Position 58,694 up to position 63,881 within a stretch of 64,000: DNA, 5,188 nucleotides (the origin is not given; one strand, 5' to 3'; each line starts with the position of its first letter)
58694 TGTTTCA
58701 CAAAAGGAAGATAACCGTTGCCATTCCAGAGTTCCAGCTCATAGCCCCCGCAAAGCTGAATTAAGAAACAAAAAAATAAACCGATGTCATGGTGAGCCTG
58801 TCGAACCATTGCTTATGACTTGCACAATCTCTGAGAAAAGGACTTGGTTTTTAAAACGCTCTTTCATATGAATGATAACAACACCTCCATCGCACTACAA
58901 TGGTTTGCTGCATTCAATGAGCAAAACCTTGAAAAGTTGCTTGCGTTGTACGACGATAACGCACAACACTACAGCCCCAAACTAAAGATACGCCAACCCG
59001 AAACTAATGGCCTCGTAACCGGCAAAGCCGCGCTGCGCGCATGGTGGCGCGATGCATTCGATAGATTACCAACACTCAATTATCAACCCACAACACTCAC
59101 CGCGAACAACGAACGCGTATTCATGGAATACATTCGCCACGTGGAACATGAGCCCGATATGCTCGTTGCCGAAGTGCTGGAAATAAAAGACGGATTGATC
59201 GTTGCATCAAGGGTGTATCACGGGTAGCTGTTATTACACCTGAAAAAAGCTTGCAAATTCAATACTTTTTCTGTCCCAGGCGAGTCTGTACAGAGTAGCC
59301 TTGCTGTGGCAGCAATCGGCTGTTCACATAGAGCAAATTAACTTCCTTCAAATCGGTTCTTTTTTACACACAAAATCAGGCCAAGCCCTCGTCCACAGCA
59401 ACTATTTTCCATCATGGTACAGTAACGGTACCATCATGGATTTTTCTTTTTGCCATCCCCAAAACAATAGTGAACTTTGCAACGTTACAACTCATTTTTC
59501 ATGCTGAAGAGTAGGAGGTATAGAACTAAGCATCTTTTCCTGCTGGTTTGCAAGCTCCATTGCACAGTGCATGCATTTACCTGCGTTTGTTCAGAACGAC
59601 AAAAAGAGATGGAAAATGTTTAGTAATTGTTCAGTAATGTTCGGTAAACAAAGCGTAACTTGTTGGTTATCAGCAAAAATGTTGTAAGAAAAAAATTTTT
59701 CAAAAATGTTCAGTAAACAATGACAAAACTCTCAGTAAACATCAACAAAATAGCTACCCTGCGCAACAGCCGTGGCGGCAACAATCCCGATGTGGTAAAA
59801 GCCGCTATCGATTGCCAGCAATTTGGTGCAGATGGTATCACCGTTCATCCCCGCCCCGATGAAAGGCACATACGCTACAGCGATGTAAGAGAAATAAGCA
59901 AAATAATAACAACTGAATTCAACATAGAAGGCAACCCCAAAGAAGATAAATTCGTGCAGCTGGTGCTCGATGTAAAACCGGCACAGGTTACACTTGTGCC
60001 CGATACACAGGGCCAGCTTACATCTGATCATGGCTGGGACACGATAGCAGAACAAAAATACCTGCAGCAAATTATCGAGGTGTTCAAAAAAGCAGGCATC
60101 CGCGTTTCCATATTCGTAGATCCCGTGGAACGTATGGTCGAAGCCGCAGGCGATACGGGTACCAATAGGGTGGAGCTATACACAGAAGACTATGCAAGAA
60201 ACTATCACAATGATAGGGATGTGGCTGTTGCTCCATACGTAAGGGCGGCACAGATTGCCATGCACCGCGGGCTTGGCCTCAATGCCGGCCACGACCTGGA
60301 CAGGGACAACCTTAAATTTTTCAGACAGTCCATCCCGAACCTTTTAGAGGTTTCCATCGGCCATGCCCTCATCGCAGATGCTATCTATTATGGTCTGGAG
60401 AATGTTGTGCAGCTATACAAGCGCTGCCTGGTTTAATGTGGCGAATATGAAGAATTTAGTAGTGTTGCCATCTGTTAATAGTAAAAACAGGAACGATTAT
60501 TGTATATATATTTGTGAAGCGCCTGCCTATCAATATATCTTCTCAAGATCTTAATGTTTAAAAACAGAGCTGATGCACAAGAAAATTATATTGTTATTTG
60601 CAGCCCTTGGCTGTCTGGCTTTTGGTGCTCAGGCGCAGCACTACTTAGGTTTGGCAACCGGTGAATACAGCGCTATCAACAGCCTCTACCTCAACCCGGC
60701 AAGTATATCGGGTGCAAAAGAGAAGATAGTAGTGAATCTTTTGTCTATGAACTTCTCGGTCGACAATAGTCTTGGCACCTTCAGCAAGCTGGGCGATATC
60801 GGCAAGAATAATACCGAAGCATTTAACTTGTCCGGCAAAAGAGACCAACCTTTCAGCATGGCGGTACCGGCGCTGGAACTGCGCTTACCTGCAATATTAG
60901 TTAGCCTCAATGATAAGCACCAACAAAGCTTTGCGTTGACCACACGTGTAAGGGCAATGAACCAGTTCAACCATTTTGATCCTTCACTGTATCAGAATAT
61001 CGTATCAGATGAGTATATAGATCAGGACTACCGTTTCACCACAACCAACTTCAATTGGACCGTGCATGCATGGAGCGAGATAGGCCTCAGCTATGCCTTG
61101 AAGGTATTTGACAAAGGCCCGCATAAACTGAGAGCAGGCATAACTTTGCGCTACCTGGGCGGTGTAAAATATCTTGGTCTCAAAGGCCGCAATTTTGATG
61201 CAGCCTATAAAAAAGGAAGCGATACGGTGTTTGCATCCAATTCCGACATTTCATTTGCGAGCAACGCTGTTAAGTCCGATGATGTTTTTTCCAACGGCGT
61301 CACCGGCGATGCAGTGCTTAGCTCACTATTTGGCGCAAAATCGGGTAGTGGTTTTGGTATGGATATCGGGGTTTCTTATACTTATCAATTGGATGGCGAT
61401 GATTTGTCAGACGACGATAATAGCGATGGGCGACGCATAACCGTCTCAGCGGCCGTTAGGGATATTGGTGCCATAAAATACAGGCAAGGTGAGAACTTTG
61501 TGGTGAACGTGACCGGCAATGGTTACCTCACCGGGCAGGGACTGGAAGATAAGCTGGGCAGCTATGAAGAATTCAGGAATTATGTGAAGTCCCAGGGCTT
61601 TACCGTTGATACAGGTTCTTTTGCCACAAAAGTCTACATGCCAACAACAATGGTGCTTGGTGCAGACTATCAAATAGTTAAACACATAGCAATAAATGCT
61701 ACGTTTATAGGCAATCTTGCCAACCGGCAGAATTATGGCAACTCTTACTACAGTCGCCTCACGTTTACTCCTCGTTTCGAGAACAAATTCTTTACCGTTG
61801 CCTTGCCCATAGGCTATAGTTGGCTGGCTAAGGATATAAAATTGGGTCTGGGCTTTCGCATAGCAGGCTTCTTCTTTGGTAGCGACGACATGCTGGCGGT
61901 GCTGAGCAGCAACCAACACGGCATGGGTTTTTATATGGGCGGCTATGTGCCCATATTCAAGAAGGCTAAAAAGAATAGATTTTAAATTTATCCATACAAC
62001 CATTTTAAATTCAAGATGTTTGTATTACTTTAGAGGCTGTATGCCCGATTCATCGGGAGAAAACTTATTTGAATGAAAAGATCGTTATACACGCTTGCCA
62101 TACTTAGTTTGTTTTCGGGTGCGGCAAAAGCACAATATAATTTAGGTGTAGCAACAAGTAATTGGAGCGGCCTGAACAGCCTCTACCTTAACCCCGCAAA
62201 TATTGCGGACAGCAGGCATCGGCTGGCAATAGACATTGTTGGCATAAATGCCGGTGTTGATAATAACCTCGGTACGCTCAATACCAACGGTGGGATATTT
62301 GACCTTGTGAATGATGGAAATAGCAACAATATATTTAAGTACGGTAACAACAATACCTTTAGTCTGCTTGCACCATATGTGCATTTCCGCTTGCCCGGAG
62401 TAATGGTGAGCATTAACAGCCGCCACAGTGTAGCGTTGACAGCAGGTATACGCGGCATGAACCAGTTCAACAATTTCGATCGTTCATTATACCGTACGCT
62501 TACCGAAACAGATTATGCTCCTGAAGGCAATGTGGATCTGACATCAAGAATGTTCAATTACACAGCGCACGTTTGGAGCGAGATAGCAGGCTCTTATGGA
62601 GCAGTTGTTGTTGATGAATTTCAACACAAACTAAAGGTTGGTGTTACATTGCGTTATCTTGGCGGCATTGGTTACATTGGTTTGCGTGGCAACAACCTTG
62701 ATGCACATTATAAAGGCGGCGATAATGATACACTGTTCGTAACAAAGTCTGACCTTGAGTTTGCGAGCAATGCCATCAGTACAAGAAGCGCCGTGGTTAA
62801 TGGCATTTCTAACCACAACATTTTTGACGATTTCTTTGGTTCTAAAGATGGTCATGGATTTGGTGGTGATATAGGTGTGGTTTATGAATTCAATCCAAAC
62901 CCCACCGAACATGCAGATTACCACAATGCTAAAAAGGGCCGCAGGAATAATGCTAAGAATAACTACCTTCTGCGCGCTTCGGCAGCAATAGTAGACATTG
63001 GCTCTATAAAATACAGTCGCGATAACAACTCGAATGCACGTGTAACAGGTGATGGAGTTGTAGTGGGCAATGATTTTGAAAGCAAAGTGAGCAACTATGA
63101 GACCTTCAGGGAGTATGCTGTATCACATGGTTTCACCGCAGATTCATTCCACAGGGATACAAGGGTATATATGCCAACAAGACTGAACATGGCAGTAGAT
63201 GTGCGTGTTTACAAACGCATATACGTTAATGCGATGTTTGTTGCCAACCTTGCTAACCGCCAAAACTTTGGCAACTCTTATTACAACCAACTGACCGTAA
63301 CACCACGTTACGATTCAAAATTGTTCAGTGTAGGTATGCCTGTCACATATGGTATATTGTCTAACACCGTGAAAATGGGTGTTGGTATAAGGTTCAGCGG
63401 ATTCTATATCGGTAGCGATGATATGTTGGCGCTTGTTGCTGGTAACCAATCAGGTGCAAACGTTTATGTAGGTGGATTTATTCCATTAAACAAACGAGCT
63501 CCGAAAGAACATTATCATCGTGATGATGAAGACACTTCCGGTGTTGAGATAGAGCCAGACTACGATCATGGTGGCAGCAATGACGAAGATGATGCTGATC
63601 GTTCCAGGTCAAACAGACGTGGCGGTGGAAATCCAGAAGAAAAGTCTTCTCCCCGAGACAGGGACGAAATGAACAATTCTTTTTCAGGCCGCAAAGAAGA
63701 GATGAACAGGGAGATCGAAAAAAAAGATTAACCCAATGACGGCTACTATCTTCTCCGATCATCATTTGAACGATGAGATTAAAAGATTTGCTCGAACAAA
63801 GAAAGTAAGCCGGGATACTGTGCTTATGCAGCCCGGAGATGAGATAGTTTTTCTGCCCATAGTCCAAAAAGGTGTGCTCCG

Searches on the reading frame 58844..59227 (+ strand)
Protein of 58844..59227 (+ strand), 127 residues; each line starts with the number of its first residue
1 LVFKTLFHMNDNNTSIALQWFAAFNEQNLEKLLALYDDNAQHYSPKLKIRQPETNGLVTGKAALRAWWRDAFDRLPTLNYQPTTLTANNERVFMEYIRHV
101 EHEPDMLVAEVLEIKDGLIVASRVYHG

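Call 47: search_protein_families(library=pfam, proteins=[window:58844-59227:+], max_evalue=0.001)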
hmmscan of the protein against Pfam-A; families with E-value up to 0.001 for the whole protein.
window:58844-59227:+ (127 aa): 2 families
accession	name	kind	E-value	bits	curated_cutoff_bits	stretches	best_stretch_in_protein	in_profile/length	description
PF12680.13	SnoaL_2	-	1.3e-15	58.3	27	1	19-121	3-101/102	SnoaL-like domain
PF13474.12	SnoaL_3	-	3.2e-05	24.7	22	1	18-88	6-69/121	SnoaL-like domain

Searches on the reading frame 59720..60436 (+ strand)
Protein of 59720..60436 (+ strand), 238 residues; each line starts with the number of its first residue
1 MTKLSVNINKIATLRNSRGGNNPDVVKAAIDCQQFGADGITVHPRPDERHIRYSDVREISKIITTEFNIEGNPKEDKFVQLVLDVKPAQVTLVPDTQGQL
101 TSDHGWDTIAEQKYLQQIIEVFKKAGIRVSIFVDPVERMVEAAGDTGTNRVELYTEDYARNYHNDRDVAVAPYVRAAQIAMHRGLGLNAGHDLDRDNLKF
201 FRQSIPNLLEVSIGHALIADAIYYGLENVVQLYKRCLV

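Call 37: search_protein_families(library=pfam, proteins=[window:59720-60436:+], max_evalue=0.00001)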
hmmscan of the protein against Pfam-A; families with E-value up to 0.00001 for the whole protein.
window:59720-60436:+ (238 aa): 1 family
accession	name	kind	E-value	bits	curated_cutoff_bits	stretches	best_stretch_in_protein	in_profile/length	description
PF03740.19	PdxJ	-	1.5e-92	309.4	24.5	1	3-236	1-233/234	Pyridoxal phosphate biosynthesis protein PdxJ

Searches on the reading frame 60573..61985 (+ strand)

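Call 37: search_protein_families(library=pfam, proteins=[window:60573-61985:+], max_evalue=0.00001)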
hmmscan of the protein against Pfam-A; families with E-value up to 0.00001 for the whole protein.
window:60573-61985:+ (470 aa): 1 family
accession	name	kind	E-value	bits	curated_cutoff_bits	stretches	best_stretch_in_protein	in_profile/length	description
PF18990.6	DUF5723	-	2e-31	110.5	26.8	1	42-438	1-376/376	Family of unknown function (DUF5723)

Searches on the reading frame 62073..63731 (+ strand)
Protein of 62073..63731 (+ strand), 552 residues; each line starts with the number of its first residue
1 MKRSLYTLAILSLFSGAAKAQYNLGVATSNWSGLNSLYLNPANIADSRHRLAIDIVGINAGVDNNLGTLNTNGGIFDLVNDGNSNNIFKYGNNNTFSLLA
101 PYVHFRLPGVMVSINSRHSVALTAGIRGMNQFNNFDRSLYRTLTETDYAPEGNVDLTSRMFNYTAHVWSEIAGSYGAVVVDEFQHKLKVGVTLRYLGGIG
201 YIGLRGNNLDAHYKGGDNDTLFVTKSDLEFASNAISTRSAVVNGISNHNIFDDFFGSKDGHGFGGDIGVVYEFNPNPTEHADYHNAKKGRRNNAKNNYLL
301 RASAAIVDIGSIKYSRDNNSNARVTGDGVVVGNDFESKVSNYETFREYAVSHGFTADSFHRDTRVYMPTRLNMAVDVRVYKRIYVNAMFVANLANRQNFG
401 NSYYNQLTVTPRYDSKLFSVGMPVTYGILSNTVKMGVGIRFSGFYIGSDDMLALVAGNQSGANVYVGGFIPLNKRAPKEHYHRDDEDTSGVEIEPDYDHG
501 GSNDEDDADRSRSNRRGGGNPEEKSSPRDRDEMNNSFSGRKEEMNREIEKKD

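Call 47: search_protein_families(library=pfam, proteins=[window:62073-63731:+], max_evalue=0.001)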
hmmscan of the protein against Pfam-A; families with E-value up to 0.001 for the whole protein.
window:62073-63731:+ (552 aa): 1 family
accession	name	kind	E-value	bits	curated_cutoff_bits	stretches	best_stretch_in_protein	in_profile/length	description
PF18990.6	DUF5723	-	2.5e-32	113.5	26.8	1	41-449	1-376/376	Family of unknown function (DUF5723)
